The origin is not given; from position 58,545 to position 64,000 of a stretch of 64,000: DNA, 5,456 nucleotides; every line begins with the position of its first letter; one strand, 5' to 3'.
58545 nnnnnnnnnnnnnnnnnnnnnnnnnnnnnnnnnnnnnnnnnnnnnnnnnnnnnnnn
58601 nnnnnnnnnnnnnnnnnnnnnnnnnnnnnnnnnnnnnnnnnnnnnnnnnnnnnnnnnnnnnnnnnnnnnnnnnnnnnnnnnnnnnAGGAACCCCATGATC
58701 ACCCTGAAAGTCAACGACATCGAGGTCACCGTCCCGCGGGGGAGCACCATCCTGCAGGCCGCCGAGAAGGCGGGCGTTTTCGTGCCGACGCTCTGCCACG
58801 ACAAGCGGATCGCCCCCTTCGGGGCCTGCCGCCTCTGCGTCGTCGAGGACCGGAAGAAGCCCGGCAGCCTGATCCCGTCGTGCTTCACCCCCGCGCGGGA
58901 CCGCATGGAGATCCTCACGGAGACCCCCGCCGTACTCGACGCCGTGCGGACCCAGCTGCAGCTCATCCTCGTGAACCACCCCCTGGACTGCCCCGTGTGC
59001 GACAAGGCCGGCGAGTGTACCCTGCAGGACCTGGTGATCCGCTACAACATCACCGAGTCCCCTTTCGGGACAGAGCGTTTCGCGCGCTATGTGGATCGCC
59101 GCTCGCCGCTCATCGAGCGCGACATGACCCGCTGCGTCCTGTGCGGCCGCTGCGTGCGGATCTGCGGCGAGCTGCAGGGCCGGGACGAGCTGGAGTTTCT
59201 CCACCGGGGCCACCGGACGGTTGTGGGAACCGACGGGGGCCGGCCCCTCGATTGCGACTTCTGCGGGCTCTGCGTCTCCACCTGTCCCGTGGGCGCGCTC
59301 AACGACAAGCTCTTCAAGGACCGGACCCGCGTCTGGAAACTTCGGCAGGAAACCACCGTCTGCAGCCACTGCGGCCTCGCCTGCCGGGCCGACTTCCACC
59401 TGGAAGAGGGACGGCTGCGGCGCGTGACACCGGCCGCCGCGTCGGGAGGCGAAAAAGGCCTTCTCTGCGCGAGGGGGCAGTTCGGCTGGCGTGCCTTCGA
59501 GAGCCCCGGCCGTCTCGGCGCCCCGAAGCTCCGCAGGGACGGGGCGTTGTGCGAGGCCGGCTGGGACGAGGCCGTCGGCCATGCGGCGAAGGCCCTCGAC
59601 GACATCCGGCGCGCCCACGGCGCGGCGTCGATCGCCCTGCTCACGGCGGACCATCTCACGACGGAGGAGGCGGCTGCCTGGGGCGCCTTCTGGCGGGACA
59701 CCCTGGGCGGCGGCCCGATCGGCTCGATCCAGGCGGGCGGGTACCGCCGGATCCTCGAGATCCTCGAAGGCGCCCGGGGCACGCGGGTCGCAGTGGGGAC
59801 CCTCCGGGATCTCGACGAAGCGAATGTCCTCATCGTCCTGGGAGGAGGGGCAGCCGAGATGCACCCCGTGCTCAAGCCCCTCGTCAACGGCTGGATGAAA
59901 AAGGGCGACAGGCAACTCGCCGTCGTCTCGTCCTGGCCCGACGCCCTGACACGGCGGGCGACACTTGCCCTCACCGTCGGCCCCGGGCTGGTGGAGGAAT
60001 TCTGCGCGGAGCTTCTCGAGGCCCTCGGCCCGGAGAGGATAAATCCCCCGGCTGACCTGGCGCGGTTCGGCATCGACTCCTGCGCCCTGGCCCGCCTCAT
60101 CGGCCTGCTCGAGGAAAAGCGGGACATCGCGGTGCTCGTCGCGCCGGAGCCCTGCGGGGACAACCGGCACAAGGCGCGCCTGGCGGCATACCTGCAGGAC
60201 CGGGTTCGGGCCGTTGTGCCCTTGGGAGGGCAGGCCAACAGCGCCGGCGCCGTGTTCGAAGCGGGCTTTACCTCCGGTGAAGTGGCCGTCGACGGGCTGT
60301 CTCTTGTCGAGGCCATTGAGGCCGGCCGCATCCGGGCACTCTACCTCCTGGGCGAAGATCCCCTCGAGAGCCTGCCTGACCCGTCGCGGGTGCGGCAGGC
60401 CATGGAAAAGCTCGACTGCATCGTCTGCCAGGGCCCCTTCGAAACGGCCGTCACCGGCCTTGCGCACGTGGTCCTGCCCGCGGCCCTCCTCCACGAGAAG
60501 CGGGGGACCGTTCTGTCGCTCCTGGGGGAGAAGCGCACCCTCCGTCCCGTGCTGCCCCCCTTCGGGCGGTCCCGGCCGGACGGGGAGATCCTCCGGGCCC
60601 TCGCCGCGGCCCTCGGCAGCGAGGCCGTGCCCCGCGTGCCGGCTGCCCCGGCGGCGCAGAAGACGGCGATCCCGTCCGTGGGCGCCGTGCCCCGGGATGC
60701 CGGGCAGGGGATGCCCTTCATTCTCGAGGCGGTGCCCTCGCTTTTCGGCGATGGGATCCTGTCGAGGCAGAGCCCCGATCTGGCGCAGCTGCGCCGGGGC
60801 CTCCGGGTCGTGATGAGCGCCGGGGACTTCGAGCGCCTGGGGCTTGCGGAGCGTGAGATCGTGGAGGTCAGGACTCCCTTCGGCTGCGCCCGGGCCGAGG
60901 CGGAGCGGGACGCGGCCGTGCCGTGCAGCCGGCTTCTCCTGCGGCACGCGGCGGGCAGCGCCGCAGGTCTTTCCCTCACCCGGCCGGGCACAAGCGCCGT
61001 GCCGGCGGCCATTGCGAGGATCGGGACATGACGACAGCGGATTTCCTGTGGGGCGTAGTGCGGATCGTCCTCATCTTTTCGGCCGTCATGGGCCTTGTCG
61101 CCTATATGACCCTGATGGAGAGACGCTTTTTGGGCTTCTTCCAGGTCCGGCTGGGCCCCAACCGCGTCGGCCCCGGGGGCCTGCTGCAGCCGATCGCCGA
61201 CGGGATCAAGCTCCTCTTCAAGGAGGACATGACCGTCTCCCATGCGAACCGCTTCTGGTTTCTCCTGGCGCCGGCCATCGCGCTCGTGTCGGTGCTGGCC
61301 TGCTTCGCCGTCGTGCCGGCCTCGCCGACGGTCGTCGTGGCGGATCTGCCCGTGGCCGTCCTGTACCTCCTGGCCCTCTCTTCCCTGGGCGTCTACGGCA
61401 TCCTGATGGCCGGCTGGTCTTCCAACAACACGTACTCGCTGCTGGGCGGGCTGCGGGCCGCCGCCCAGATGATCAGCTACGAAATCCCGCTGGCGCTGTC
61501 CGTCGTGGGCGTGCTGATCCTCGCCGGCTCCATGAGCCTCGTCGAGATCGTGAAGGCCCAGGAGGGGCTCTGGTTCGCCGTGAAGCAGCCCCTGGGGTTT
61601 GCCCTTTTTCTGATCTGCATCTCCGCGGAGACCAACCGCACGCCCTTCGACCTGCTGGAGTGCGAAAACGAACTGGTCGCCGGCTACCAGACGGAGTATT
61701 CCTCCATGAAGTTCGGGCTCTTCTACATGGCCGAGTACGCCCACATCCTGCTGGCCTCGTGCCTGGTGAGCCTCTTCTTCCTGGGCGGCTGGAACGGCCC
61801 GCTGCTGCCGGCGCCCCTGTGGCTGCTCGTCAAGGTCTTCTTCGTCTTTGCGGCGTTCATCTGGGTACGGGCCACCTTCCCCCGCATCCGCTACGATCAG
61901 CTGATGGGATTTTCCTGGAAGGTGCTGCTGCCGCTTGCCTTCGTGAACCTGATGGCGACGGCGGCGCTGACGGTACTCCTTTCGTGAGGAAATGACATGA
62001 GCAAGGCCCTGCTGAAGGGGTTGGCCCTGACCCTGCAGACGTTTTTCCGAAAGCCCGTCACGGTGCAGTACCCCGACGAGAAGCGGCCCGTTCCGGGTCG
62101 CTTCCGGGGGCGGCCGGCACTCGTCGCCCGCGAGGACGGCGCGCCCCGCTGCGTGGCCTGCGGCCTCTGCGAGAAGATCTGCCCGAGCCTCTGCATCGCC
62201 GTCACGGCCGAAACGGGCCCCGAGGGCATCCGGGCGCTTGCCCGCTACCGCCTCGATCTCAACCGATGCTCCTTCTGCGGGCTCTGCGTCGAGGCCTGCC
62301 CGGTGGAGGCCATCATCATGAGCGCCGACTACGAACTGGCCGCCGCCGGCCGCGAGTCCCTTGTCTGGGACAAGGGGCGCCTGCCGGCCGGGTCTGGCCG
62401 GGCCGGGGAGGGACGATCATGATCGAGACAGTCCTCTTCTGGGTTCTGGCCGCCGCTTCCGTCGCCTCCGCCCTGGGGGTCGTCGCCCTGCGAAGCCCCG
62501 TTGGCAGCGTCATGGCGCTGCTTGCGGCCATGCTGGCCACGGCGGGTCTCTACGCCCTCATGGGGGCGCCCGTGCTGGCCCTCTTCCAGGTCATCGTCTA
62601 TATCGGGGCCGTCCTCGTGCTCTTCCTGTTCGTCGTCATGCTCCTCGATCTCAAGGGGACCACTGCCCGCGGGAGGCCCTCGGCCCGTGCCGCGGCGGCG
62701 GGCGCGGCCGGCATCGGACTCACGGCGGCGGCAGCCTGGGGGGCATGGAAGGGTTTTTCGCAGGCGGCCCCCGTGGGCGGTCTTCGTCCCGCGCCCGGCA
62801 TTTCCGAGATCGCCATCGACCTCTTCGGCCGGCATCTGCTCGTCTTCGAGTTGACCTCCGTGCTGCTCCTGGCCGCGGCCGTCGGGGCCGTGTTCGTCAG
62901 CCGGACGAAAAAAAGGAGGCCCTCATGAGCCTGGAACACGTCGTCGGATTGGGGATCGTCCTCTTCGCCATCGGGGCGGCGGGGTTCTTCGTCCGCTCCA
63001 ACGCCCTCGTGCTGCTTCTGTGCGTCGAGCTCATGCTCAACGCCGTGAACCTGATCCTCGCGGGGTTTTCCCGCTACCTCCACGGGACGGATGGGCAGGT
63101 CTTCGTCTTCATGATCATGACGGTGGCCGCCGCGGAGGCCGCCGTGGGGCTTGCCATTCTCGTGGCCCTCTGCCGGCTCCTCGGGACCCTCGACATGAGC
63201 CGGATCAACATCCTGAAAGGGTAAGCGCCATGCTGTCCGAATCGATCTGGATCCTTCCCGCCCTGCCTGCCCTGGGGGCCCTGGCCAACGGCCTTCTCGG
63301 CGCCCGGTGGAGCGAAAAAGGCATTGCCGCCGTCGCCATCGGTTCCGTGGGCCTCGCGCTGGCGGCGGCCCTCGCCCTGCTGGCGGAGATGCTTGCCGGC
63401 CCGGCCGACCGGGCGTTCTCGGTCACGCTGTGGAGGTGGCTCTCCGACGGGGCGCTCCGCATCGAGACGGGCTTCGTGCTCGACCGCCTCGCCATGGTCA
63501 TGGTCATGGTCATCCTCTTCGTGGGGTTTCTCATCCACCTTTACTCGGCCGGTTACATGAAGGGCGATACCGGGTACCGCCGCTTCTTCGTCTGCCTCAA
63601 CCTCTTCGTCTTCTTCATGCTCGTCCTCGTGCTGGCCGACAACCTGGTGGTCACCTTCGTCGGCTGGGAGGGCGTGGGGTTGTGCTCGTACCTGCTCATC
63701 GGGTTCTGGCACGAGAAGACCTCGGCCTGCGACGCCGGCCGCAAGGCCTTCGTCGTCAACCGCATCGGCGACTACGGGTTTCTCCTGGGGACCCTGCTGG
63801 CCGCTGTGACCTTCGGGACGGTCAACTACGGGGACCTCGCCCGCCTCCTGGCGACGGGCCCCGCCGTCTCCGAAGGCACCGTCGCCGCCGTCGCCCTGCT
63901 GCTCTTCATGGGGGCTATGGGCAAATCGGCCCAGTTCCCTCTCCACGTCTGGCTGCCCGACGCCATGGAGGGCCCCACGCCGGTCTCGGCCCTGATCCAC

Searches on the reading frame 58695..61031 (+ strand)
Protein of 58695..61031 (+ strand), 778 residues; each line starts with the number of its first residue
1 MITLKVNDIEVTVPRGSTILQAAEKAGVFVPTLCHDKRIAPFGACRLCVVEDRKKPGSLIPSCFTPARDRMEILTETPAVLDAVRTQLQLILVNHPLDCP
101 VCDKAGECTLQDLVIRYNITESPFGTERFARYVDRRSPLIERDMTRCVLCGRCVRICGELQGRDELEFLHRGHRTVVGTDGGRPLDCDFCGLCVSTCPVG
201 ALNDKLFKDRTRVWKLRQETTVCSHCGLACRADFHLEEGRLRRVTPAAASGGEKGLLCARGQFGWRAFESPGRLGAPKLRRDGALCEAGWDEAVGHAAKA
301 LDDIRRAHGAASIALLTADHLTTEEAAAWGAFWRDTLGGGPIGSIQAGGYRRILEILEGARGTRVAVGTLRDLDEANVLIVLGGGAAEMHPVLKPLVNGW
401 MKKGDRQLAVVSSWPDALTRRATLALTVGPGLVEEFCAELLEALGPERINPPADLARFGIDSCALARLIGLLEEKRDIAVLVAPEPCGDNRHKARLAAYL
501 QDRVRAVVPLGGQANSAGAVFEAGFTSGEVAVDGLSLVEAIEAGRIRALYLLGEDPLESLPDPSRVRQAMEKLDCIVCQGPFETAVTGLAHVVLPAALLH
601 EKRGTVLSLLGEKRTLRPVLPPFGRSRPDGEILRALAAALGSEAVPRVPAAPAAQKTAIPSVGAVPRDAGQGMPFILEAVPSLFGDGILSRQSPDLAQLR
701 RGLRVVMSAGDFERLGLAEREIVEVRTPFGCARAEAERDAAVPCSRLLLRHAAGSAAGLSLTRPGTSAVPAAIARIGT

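Call 3: search_protein_families(library=pfam, proteins=[window:58695-61031:+])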
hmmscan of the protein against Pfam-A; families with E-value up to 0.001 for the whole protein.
window:58695-61031:+ (778 aa): 12 families
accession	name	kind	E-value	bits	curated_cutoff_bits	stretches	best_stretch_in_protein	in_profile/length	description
PF00384.28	Molybdopterin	-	1.9e-25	90.1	24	2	533-638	246-352/353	Molybdopterin oxidoreductase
PF10588.14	NADH-G_4Fe-4S_3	-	6.5e-17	61.2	27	1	85-122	2-39/40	NADH-ubiquinone oxidoreductase-G iron-sulfur binding region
PF13510.11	Fer2_4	-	8.6e-17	61.4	22.8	1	1-77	3-81/82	2Fe-2S iron-sulfur cluster binding domain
PF22117.2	Fer4_Nqo3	-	4.9e-15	55.9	27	1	138-202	2-66/67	NADH-quinone oxidoreductase subunit 3, ferredoxin-like domain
PF04879.21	Molybdop_Fe4S4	-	1e-07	32.2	22.7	1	220-266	5-51/55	Molybdopterin oxidoreductase Fe4S4 domain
PF01568.27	Molydop_binding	-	2.5e-05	24.7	26.8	1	691-755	19-82/110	Molydopterin dinucleotide binding domain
PF12838.12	Fer4_7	-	3.7e-05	24.6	27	1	146-201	1-52/52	4Fe-4S dicluster domain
PF00037.32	Fer4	-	4.2e-05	23.6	21.1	1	186-202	7-23/24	4Fe-4S binding domain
PF14697.11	Fer4_21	-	0.00013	22.5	35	1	144-201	5-56/59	4Fe-4S dicluster domain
PF13187.11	Fer4_9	-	0.00035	21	27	0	187-230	2-47/52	4Fe-4S dicluster domain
PF12837.12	Fer4_6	-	0.00052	20.3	25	1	140-157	2-19/24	4Fe-4S binding domain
PF00550.31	PP-binding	-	0.00058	20.5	20.8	0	437-480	7-49/67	Phosphopantetheine attachment site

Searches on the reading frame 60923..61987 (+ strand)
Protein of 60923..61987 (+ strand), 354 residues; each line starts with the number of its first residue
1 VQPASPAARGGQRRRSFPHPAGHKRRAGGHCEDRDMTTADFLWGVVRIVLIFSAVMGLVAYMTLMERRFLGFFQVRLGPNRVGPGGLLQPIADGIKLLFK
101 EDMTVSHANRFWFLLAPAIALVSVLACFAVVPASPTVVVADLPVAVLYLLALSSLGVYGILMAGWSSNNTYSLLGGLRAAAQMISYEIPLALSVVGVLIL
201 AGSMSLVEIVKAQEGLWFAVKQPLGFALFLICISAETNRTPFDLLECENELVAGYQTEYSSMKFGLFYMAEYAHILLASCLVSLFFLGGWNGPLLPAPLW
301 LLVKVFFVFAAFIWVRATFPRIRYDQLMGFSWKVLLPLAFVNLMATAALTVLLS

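Call 3: search_protein_families(library=pfam, proteins=[window:60923-61987:+])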
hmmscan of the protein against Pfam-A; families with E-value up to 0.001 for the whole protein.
window:60923-61987:+ (354 aa): 1 family
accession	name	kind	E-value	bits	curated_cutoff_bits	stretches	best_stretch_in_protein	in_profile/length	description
PF00146.26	NADHdh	-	3e-123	411.4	27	1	47-347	2-298/298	NADH dehydrogenase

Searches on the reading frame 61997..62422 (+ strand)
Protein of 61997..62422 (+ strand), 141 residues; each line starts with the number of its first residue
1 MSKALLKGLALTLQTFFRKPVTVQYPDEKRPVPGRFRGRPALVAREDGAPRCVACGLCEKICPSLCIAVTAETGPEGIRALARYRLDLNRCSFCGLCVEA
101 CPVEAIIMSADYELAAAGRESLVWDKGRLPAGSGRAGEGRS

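Call 4: search_protein_families(library=pfam, proteins=[window:61997-62422:+])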
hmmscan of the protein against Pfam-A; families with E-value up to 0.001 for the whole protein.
window:61997-62422:+ (141 aa): 13 families
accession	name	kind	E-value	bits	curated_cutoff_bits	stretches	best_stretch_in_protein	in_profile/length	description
PF00037.32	Fer4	-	1.5e-11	44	21.1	1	86-106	3-23/24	4Fe-4S binding domain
PF12838.12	Fer4_7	-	5e-10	40.1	27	1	51-105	1-52/52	4Fe-4S dicluster domain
PF13237.11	Fer4_10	-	2.3e-08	34.3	25.5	2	50-102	7-53/53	4Fe-4S dicluster domain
PF13187.11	Fer4_9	-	4.8e-07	30.1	27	1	51-106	1-52/52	4Fe-4S dicluster domain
PF12797.12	Fer4_2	-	8.7e-07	29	24.5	0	85-103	4-22/22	4Fe-4S binding domain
PF13534.11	Fer4_17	-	9.9e-07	29.7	22.2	0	45-64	39-58/61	4Fe-4S dicluster domain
PF13183.11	Fer4_8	-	9.9e-07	29.6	27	1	51-104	4-67/68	4Fe-4S dicluster domain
PF13484.11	Fer4_16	-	1.1e-06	29.8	30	1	90-116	1-26/66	4Fe-4S double cluster binding domain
PF14697.11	Fer4_21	-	3.6e-05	24.3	35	0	66-108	14-59/59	4Fe-4S dicluster domain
PF12800.12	Fer4_4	-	4.3e-05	24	24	0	89-103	2-16/17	4Fe-4S binding domain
PF25160.1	LdpA_Fe-S-bd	-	8.2e-05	22.7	27.6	0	80-108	17-45/49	LdpA Fe-S cluster-binding domain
PF12837.12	Fer4_6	-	0.00018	21.7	25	0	89-106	7-24/24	4Fe-4S binding domain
PF12798.12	Fer4_3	-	0.00021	22.3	27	0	91-105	1-15/15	4Fe-4S binding domain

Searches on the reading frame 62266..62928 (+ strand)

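Call 4: search_protein_families(library=pfam, proteins=[window:62266-62928:+])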
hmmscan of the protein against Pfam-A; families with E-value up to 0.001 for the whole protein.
window:62266-62928:+ (220 aa): 1 family
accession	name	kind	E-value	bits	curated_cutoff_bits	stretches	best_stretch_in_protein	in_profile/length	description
PF00499.25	Oxidored_q3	-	1.6e-31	109.5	33.2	1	68-210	1-145/146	NADH-ubiquinone/plastoquinone oxidoreductase chain 6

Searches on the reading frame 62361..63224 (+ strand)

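Call 4: search_protein_families(library=pfam, proteins=[window:62361-63224:+])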
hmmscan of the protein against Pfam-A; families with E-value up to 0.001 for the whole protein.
window:62361-63224:+ (287 aa): 1 family
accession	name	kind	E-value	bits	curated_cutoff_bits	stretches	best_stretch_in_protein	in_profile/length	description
PF00420.29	Oxidored_q2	-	8.4e-25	86.8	26.1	1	196-287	4-95/95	NADH-ubiquinone/plastoquinone oxidoreductase chain 4L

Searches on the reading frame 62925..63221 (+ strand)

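Call 87: search_protein_families(library=pfam, proteins=[window:62925-63221:+], max_evalue=0.00001)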
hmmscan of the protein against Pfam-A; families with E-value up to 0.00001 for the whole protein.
window:62925-63221:+ (99 aa): 1 family
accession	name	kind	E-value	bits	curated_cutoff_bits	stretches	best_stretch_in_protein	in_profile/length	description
PF00420.29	Oxidored_q2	-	4.9e-26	90.7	26.1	1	8-99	4-95/95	NADH-ubiquinone/plastoquinone oxidoreductase chain 4L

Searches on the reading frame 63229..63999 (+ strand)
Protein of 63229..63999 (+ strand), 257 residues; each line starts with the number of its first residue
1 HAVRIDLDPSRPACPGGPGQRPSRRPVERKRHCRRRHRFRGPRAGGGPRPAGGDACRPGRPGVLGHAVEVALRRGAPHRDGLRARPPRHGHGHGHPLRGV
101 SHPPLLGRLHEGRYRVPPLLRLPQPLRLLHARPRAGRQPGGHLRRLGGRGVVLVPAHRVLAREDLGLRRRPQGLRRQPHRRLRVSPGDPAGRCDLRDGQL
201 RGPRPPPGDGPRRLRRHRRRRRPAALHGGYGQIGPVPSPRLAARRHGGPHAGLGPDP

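Call 87: search_protein_families(library=pfam, proteins=[window:63229-63999:+], max_evalue=0.00001)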
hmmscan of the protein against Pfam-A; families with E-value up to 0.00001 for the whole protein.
window:63229-63999:+ (257 aa): 0 families

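Call 88: search_protein_families(library=pfam, proteins=[window:63230-63997:+], max_evalue=0.00001)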
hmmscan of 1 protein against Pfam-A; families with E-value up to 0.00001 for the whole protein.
window:63230-63997:+ (256 aa): 2 families
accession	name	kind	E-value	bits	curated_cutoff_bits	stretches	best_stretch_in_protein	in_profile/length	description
PF00361.26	Proton_antipo_M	-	1.5e-30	106.9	21.5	1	136-256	1-120/294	NADH:quinone oxidoreductase/Mrp antiporter, TM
PF00662.26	Proton_antipo_N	-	8.8e-20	70.8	24.5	1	70-120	1-51/51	NADH-Ubiquinone oxidoreductase (complex I), chain 5 N-terminus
